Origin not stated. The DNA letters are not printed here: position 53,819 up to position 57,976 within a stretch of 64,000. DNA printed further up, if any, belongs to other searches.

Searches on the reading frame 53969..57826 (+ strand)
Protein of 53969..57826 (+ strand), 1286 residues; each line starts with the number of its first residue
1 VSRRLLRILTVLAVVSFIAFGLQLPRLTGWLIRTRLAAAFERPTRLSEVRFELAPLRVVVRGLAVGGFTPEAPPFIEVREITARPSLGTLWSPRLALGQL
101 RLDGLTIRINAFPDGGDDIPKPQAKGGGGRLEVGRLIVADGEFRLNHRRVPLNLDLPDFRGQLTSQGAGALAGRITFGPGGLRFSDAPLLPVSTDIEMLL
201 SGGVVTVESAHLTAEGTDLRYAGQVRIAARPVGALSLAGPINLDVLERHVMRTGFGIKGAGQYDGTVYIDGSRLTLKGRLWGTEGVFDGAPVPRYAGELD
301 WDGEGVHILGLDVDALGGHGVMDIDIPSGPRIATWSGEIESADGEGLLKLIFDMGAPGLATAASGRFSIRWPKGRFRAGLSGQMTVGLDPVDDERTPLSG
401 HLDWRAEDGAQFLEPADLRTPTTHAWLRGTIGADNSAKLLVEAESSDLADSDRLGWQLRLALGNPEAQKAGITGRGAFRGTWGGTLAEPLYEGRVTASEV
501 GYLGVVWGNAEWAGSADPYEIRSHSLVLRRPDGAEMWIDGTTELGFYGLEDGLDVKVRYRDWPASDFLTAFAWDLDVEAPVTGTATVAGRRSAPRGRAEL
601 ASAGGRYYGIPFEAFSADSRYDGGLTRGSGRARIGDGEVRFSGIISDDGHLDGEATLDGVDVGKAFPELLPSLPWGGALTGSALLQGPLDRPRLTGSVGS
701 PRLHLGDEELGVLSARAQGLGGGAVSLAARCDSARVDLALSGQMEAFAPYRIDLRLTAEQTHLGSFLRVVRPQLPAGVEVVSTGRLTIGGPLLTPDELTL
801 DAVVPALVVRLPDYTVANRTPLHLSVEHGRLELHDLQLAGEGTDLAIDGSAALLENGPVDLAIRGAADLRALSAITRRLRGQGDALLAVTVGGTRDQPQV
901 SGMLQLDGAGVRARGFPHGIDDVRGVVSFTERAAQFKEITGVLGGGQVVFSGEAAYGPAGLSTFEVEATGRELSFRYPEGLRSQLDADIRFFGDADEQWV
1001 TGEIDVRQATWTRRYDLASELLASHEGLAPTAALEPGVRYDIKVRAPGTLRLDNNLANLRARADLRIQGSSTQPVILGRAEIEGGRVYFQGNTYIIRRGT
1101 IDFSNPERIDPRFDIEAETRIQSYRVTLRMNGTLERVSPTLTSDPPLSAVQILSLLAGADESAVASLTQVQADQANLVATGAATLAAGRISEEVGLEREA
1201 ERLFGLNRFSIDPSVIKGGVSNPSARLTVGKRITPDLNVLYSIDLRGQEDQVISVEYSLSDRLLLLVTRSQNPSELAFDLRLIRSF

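Call 10: search_protein_families(library=pfam, proteins=[window:53969-57826:+], max_evalue=0.001)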
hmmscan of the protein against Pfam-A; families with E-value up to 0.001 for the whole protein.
window:53969-57826:+ (1286 aa): 3 families
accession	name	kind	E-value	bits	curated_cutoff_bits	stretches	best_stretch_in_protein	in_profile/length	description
PF04357.19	TamB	-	5.4e-48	164.6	22.4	1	944-1282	9-377/381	TamB, inner membrane protein subunit of TAM complex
PF05359.17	DUF748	-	2e-10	39.9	50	1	3-159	15-180/1037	Domain of Unknown Function (DUF748)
PF13116.12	YhdP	-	0.00043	18.7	46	0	826-957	584-714/1224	YhdP protein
